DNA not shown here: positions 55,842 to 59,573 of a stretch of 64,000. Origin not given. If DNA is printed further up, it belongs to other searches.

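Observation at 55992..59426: P-type ATPase fused to a C-terminal 8x tandem-repeat domain and an extra terminal membrane helix; atypical ion-site motif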

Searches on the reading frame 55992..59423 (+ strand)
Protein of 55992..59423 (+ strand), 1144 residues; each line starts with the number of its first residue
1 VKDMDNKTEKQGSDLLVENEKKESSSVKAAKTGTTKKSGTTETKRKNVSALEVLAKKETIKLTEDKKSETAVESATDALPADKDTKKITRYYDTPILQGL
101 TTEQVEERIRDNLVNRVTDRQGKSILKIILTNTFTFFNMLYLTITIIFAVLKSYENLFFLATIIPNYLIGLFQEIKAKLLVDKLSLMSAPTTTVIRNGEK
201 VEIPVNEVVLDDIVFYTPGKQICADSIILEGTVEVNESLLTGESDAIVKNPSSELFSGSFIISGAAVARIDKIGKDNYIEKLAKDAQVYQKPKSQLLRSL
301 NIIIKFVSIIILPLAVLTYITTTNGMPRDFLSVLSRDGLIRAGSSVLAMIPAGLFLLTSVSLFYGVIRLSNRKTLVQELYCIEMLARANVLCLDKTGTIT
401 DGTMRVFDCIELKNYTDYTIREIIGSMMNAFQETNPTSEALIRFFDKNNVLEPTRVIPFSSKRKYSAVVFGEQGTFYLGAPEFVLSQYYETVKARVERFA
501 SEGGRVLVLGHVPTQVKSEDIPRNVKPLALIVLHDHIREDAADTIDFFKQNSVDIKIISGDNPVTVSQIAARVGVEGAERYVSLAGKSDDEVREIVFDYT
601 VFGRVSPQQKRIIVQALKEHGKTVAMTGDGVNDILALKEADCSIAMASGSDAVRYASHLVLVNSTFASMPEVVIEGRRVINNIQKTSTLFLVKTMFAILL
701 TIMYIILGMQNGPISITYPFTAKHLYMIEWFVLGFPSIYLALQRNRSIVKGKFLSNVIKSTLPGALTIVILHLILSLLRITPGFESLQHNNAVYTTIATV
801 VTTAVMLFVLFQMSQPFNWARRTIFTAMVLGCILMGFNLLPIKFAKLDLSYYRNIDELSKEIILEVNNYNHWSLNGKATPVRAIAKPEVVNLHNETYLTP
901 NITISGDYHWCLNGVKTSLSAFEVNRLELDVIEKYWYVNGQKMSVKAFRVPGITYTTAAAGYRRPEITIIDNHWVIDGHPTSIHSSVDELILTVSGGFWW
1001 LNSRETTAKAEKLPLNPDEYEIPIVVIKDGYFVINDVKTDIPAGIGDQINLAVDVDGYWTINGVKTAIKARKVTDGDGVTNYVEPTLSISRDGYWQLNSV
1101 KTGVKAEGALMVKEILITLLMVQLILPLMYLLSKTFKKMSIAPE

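Call 3: search_protein_families(library=pfam, proteins=[window:55992-59423:+], max_evalue=1)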
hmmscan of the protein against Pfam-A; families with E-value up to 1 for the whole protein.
window:55992-59423:+ (1144 aa): 6 families
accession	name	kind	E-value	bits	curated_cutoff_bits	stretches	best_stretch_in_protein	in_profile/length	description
PF00122.25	E1-E2_ATPase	-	6.1e-41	140.4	28.1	1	187-371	2-180/181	E1-E2 ATPase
PF00702.32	Hydrolase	-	1.1e-22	81.9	26.4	1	390-641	3-191/191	haloacid dehalogenase-like hydrolase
PF00690.31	Cation_ATPase_N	-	7.6e-05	22.7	20.4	1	83-146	4-67/69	Cation transporter/ATPase, N-terminus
PF08282.18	Hydrolase_3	-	0.00067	19.9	20.9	1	615-661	197-243/255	haloacid dehalogenase-like hydrolase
PF16378.10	DUF4988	-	0.041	14.1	30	1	1049-1098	75-126/183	Domain of unknown function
PF14378.12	PAP2_3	-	0.18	12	27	1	790-835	32-77/190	PAP2 superfamily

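Call 4: search_protein_families(library=ncbifam, proteins=[window:55992-59423:+], max_evalue=1)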
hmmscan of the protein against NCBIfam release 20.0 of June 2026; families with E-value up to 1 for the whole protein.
window:55992-59423:+ (1144 aa): 30 families (the best 25 are shown)
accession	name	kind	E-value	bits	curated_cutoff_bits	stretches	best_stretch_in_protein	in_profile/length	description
TIGR01647.1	ATPase-IIIA_H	equivalog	3e-75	253.9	615.5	1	99-710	1-622/755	plasma-membrane proton-efflux P-type ATPase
TIGR01525.1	ATPase-IB_hvy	subfamily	5.9e-68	230.1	346.25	2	172-575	37-426/560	heavy metal translocating P-type ATPase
TIGR01494.1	ATPase_P-type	subfamily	2.2e-66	224.3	62.3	2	162-575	5-365/478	HAD-IC family P-type ATPase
TIGR01517.1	ATPase-IIB_Ca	equivalog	6e-57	193.4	507.05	1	67-703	23-709/882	calcium-translocating P-type ATPase, PMCA-type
TIGR01522.1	ATPase-IIA2_Ca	equivalog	8.3e-55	185.9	798.3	1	93-711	17-678/854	calcium-transporting P-type ATPase, PMR1-type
TIGR01523.1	ATPase-IID_K-Na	equivalog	2e-51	174.7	645.05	3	489-745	538-814/997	potassium/sodium efflux P-type ATPase, fungal-type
TIGR01657.1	P-ATPase-V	hypoth_equivalog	6.7e-51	172.9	618.25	4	584-818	765-1004/1055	ATP13A2 family polyamine export P-type ATPase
TIGR01116.1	ATPase-IIA1_Ca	equivalog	2.1e-49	168.3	703.4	2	427-685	349-607/799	calcium-translocating P-type ATPase, SERCA-type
TIGR01524.1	ATPase-IIIB_Mg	equivalog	5e-49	166.9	610.75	2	490-686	465-667/867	magnesium-translocating P-type ATPase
TIGR01511.1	ATPase-IB1_Cu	subfamily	8.5e-45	153.6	397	3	168-415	54-288/542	copper-translocating P-type ATPase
NF011702.0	PRK15122.1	subfamily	1.2e-43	149.2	975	3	490-686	502-706/907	magnesium-translocating P-type ATPase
TIGR01512.1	ATPase-IB2_Cd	subfamily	1.6e-43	149.1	313.5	3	199-410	60-256/494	cadmium family heavy metal-translocating P-type ATPase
TIGR01106.1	ATPase-IIC_X-K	subfamily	2e-42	145.1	946.1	2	589-747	649-803/997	Na,H/K antiporter P-type ATPase subunit alpha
NF007952.0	PRK10671.1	equivalog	1e-33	116.5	1316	1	182-685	319-780/838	copper-exporting P-type ATPase CopA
NF008262.1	PRK11033.1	equivalog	2e-32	112.5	1005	1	176-698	218-697/731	zinc/cadmium/mercury/lead-transporting ATPase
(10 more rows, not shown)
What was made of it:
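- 56277..58529 (+): pump core, residues 96-846: A, P and N domains plus TM1-TM9. Pfam and NCBIfam (calls 3, 4).
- On P-type ATPase superfamily (HAD-IC): TIGR01494 scores 224.3 bits against a cut-off of 62.3 (call 4).
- On P2A Ca2+-ATPase (SERCA/LMCA1): TIGR01116 scores 168 against 703, and TIGR01522 scores 186 against 798 (call 4).
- Checked: Pfam E1-E2_ATPase, Hydrolase and Cation_ATPase_N match, and NCBIfam TIGR01494 scores 224 bits against a cut-off of 62 (calls 3, 4).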

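Call 7: find_homologous_proteins(query=window:55992-59423:+, max_evalue=1e-10)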
Query window:55992-59423:+ (1144 aa): 8000 proteins with E <= 1e-10 among 8000 candidates; the best 120 are listed.
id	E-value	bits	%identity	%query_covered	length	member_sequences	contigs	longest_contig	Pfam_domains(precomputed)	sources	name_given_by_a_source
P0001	0.0e+0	2519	100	100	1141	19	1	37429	PF00702.33,PF00122.26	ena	-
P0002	0.0e+0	2132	84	100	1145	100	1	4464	PF00702.33,PF00122.26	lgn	-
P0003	0.0e+0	1953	75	100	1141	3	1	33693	PF00702.33,PF00122.26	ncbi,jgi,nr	ncbi:MAG: HAD-IC family P-type ATPase [Bacilli bacterium]|nr:HAD-IC family P-type ATPase [Bacilli ba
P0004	0.0e+0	1859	75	95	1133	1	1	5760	PF00702.33,PF00122.26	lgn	-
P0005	0.0e+0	1859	75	95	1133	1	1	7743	PF00702.33,PF00122.26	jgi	-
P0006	0.0e+0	1462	62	96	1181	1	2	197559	PF00702.33,PF00122.26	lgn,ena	-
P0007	0.0e+0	1450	60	98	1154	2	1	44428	PF00702.33,PF00122.26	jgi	jgi:cation-transporting ATPase E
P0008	0.0e+0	1442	58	99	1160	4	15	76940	PF00702.33,PF00122.26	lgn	-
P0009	0.0e+0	1440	58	99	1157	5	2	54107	PF00702.33,PF00122.26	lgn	-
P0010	0.0e+0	1438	58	99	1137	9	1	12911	PF00702.33,PF00122.26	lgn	-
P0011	0.0e+0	1417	57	100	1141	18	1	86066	PF00702.33,PF08282.19,PF00122.26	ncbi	-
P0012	0.0e+0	1410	59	95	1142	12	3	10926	PF00702.33,PF08282.19,PF00122.26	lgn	-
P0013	0.0e+0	1401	57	100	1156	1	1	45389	PF00702.33,PF00122.26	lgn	-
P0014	0.0e+0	1400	57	100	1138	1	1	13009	PF00702.33,PF00122.26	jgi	-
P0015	0.0e+0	1400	57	100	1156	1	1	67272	PF00702.33,PF00122.26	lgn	-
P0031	0.0e+0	1398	57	100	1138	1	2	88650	PF00702.33,PF00122.26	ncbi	ncbi:MAG: HAD-IC family P-type ATPase [Bacilli bacterium]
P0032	0.0e+0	1397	57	100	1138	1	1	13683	PF00702.33,PF00122.26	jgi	jgi:cation-transporting ATPase E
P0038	0.0e+0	1397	57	100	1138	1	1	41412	PF00702.33,PF00122.26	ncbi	ncbi:MAG: HAD-IC family P-type ATPase [Bacilli bacterium]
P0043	0.0e+0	1396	57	100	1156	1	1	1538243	PF00702.33,PF00122.26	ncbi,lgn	-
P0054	0.0e+0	1395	57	100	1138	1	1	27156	PF00702.33,PF00122.26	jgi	jgi:cation-transporting ATPase E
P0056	0.0e+0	1395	57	100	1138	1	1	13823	PF00702.33,PF00122.26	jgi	jgi:cation-transporting ATPase E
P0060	0.0e+0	1395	57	100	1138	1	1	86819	PF00702.33,PF00122.26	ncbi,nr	ncbi:MAG: HAD-IC family P-type ATPase [Acholeplasmataceae bacterium]|nr:HAD-IC family P-type ATPase 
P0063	0.0e+0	1394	57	98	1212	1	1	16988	PF00702.33,PF08282.19,PF00122.26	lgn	-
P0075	0.0e+0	1389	59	96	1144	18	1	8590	PF00702.33,PF00122.26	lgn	-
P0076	0.0e+0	1387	61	92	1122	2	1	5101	PF00702.33,PF00122.26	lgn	-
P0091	0.0e+0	1055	58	74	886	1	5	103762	PF00702.33,PF00122.26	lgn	-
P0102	0.0e+0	1044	62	67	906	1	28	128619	PF00702.33,PF00122.26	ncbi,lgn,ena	-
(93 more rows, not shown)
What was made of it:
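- Closest known: CtpE / 'P6' P-type ATPases. Same: The same KEGG-style name is given by JGI to the query's own homologues (call 7).
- Checked: About 85 database clusters of 1122-1212 aa from independent assemblies have the same continuous architecture (call 7).
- The same continuous ORF occurs in about 85 clusters from NCBI, JGI, ENA and Logan assemblies (call 7).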
